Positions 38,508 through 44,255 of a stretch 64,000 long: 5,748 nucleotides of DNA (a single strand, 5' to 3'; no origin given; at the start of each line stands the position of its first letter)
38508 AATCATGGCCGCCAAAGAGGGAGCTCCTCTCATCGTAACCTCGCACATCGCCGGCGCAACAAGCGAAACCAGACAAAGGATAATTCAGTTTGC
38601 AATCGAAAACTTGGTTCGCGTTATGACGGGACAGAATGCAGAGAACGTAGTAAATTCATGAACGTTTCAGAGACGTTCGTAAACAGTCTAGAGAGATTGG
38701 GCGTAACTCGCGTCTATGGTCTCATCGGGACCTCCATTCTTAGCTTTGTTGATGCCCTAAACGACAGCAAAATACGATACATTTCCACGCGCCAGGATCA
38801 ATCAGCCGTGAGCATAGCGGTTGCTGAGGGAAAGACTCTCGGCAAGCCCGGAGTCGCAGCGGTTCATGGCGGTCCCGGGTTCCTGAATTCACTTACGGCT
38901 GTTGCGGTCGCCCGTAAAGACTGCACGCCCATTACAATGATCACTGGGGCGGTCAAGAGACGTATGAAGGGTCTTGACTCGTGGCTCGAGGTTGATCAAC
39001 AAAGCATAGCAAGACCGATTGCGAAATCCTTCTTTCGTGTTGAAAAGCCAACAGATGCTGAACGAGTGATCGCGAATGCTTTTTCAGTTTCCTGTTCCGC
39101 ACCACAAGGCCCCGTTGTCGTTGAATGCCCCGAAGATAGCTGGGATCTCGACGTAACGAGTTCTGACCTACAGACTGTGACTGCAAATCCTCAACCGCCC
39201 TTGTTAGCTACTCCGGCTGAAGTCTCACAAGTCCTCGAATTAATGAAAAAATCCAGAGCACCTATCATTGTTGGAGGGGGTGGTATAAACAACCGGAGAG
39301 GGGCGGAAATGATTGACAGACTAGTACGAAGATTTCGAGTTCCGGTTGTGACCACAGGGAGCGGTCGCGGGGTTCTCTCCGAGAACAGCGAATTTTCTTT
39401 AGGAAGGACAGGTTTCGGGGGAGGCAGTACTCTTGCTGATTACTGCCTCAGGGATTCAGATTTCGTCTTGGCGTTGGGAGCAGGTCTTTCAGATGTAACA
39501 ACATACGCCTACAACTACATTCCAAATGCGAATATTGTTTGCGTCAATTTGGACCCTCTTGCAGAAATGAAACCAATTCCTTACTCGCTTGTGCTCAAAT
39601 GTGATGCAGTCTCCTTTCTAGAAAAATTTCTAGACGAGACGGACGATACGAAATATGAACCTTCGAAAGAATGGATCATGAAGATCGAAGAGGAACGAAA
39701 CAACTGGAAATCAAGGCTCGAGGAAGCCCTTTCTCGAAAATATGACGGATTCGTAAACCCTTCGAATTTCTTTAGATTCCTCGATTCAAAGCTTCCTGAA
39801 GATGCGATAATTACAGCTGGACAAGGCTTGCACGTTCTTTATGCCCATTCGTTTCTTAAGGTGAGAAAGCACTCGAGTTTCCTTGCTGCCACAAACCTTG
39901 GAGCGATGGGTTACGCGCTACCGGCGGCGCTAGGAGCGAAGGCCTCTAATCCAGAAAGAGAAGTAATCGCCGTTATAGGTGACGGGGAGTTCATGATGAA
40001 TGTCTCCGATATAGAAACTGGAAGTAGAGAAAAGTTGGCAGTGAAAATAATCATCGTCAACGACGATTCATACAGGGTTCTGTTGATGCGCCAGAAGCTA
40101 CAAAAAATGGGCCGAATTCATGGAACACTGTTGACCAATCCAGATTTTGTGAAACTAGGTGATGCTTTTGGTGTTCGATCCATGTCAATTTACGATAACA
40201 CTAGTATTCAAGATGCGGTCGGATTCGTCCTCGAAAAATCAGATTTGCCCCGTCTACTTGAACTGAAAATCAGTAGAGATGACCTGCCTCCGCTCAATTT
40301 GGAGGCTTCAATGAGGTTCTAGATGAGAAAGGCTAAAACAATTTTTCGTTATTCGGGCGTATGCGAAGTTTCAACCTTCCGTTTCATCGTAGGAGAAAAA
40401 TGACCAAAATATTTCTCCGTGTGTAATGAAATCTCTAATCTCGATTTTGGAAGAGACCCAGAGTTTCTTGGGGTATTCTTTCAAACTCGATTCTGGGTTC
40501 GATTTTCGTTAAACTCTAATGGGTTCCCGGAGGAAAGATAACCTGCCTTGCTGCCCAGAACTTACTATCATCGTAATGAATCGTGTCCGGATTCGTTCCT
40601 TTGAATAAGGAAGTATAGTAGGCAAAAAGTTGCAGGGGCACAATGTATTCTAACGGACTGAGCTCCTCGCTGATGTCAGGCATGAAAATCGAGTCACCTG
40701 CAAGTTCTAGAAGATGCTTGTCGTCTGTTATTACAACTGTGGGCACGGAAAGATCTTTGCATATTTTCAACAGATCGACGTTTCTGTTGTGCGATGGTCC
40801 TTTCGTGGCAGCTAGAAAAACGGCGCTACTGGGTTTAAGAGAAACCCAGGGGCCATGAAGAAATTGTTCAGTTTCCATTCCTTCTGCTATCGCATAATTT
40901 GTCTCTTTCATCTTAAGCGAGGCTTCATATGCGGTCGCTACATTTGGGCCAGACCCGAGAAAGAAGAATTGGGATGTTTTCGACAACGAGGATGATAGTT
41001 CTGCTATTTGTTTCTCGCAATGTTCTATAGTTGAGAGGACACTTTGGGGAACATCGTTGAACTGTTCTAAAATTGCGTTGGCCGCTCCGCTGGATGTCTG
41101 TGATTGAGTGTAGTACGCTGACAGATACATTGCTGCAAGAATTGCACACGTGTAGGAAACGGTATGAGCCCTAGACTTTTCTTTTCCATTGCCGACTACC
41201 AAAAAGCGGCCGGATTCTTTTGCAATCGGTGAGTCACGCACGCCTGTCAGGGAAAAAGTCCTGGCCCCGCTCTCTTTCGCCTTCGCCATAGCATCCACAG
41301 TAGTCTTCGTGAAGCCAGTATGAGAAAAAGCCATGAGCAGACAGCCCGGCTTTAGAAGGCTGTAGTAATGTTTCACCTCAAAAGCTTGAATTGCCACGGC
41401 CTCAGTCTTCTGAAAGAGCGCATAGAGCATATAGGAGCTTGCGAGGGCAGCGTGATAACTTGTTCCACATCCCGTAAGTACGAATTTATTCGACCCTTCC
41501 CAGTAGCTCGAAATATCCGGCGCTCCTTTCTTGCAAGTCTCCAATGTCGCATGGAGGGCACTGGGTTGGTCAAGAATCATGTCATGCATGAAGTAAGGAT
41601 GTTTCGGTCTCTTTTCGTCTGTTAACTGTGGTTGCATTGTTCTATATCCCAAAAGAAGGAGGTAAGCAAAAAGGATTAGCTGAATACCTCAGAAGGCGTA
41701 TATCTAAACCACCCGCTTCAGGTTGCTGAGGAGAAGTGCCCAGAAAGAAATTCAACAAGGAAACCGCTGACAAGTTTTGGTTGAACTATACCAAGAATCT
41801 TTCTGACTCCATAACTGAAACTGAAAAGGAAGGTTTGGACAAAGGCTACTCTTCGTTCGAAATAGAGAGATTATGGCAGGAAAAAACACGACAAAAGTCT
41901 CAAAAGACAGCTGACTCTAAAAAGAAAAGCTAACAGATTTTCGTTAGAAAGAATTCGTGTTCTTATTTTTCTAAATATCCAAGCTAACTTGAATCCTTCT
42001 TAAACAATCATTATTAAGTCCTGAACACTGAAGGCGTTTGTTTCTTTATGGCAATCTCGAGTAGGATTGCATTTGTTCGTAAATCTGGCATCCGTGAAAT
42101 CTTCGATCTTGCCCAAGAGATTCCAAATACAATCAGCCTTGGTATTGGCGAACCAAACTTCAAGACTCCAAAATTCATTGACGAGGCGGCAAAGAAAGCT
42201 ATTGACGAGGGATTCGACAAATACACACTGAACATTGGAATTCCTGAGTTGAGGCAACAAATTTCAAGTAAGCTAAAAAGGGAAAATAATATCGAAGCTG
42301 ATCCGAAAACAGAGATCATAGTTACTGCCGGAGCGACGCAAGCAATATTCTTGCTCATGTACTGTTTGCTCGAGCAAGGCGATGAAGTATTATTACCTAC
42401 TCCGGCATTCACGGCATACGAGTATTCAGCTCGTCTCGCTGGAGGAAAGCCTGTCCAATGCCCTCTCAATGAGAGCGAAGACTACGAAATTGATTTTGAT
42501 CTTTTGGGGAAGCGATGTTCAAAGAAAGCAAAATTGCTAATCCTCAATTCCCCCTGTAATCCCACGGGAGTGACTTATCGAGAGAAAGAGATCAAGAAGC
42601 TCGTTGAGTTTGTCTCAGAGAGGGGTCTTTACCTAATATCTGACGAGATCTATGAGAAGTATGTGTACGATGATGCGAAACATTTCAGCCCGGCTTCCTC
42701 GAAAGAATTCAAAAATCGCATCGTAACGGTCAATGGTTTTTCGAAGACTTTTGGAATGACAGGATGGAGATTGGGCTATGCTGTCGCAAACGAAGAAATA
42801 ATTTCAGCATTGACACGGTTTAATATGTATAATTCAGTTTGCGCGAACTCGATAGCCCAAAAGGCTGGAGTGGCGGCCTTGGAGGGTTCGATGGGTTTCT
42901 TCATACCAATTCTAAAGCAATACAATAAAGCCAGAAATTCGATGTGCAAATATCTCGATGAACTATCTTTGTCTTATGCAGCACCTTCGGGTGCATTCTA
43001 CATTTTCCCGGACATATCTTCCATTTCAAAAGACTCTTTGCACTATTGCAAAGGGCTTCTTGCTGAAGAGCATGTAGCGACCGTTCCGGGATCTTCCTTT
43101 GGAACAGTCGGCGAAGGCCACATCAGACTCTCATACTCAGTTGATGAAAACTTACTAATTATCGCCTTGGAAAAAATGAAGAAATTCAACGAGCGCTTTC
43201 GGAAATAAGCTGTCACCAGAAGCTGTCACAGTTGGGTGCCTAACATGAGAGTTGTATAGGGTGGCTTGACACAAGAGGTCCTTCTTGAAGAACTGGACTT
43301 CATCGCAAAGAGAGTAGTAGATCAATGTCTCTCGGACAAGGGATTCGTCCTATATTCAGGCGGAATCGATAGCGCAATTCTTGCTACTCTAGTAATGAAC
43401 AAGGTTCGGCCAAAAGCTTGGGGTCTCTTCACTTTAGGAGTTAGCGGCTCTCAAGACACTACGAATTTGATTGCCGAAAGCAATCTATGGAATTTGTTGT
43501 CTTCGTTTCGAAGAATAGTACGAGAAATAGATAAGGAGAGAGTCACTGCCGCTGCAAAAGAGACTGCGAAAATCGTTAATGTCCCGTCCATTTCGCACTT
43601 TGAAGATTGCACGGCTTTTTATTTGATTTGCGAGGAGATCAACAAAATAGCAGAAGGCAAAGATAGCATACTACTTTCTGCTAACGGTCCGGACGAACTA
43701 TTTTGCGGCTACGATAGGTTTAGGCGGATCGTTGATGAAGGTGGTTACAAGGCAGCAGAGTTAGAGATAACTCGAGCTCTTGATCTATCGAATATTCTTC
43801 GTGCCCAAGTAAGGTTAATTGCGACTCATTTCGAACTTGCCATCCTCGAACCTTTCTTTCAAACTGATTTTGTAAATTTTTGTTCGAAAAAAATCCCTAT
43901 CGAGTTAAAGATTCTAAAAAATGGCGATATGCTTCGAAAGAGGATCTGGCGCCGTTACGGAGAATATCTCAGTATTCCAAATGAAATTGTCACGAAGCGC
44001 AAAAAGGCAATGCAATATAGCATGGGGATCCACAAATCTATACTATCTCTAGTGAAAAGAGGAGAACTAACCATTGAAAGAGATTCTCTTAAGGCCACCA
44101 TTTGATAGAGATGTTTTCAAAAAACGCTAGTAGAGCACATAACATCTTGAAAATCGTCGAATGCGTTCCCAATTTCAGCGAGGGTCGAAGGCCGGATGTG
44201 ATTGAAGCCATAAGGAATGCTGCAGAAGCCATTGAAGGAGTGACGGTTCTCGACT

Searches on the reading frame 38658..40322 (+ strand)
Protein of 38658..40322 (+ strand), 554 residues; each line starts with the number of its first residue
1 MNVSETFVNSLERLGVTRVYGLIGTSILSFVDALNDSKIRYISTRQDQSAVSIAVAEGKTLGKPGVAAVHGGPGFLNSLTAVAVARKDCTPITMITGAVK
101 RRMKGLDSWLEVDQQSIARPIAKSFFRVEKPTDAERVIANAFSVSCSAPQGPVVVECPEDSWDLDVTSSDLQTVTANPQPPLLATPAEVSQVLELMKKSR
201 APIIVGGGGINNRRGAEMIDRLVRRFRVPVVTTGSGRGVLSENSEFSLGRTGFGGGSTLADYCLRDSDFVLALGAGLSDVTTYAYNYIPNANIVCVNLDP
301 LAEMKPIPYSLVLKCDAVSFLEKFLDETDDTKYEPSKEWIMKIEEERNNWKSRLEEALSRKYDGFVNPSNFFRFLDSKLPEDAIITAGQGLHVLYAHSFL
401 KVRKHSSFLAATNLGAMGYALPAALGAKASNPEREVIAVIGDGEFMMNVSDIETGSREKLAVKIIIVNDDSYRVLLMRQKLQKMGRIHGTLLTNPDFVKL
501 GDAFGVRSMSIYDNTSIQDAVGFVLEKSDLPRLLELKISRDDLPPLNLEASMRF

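Call 11: search_protein_families(library=pfam, proteins=[window:38658-40322:+])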
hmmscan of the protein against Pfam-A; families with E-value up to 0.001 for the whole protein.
window:38658-40322:+ (554 aa): 3 families
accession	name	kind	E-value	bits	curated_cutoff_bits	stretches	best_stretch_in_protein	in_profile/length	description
PF02775.26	TPP_enzyme_C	-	8.5e-33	113.7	21.9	1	390-532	3-147/151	Thiamine pyrophosphate enzyme, C-terminal TPP binding domain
PF02776.23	TPP_enzyme_N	-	1.9e-28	99.1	26.8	1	1-116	1-118/119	Thiamine pyrophosphate enzyme, N-terminal TPP binding domain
PF00205.28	TPP_enzyme_M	-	1.4e-22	80.3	30.4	1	190-323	2-136/137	Thiamine pyrophosphate enzyme, central domain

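Call 56: search_protein_families(library=ncbifam, proteins=[window:38658-40322:+], max_evalue=0.00001)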
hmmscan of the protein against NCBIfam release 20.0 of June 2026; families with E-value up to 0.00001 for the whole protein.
window:38658-40322:+ (554 aa): 52 families (the best 25 are shown)
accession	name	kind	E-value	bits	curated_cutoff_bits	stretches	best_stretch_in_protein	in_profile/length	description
TIGR00118.1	acolac_lg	equivalog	2.5e-98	330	538.35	1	2-541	2-537/557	biosynthetic-type acetolactate synthase large subunit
NF006052.0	PRK08199.1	subfamily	1.8e-95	320.4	539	1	4-544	11-543/559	thiamine pyrophosphate protein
NF004919.0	PRK06276.1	equivalog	2e-90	303.8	866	1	2-543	2-543/582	acetolactate synthase large subunit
NF006524.0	PRK08978.1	equivalog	2.3e-88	296.8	738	1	1-540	1-526/548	acetolactate synthase 2 catalytic subunit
NF005860.0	PRK07789.1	equivalog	1.3e-87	294.5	881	1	3-541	36-581/615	acetolactate synthase large subunit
NF004710.0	PRK06048.1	equivalog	4.3e-87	292.9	976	1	1-541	8-540/561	acetolactate synthase large subunit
NF005584.0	PRK07282.1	equivalog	2.6e-80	270.6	970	1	4-542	13-544/566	acetolactate synthase large subunit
NF005651.0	PRK07418.1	subfamily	9.6e-80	268.5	942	1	5-542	23-563/617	acetolactate synthase large subunit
NF006016.1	PRK08155.1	equivalog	3.7e-79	266.6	870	1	4-541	6-535/554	acetolactate synthase large subunit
NF006187.0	PRK08322.1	equivalog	1.3e-78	264.8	509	1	1-527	2-518/548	acetolactate synthase large subunit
NF006122.0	PRK08266.1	subfamily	2.5e-77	260.6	571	1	3-542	6-528/543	hypothetical protein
NF006319.0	PRK08527.1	equivalog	1.3e-76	258.2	905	1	2-541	5-541/565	acetolactate synthase large subunit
NF005058.0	PRK06466.1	equivalog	7.1e-76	255.9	951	1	4-539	7-548/574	acetolactate synthase 3 large subunit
NF005824.0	PRK07710.1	equivalog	4.7e-75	253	976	1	4-541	20-551/573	acetolactate synthase large subunit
NF005228.0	PRK06725.1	equivalog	3.1e-74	250.2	991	1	4-519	19-527/571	acetolactate synthase large subunit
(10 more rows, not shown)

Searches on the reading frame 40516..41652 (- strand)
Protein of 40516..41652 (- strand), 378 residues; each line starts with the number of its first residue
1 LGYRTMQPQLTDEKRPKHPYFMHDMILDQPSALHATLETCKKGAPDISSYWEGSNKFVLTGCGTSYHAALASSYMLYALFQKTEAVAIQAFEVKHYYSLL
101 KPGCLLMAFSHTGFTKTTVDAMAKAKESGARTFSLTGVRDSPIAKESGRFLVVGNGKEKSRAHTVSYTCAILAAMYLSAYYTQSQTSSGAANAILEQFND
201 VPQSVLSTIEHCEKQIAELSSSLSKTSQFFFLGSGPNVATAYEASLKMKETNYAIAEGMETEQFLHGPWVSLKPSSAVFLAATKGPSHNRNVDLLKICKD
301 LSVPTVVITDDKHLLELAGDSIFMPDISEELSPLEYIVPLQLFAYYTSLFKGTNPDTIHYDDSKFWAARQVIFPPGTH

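Call 11: search_protein_families(library=pfam, proteins=[window:40516-41652:-])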
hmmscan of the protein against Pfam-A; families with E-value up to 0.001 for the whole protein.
window:40516-41652:- (378 aa): 2 families
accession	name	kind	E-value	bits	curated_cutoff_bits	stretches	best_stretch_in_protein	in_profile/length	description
PF01380.27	SIS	-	1.1e-23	83.8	25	2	54-168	5-119/131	SIS domain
PF13580.11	SIS_2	-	0.0003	21.2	27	0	84-137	86-138/138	SIS domain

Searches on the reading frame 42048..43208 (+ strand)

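Call 11: search_protein_families(library=pfam, proteins=[window:42048-43208:+])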
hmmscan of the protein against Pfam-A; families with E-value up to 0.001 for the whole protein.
window:42048-43208:+ (386 aa): 3 families
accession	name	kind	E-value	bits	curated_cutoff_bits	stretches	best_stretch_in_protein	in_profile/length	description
PF00155.27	Aminotran_1_2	-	5.4e-72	243.4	19.7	1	27-375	2-359/361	Aminotransferase class I and II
PF00266.25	Aminotran_5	-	9.6e-06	25.2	21.5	1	80-186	54-165/371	Aminotransferase class-V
PF01041.23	DegT_DnrJ_EryC1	-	0.00044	20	19.8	1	90-199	42-145/360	DegT/DnrJ/EryC1/StrS aminotransferase family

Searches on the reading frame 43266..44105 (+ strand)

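Call 11: search_protein_families(library=pfam, proteins=[window:43266-44105:+])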
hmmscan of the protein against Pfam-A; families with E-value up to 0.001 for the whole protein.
window:43266-44105:+ (279 aa): 1 family
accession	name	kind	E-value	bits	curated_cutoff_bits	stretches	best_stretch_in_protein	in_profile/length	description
PF00733.27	Asn_synthase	-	1.7e-12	48.1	21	1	29-158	23-144/354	Asparagine synthase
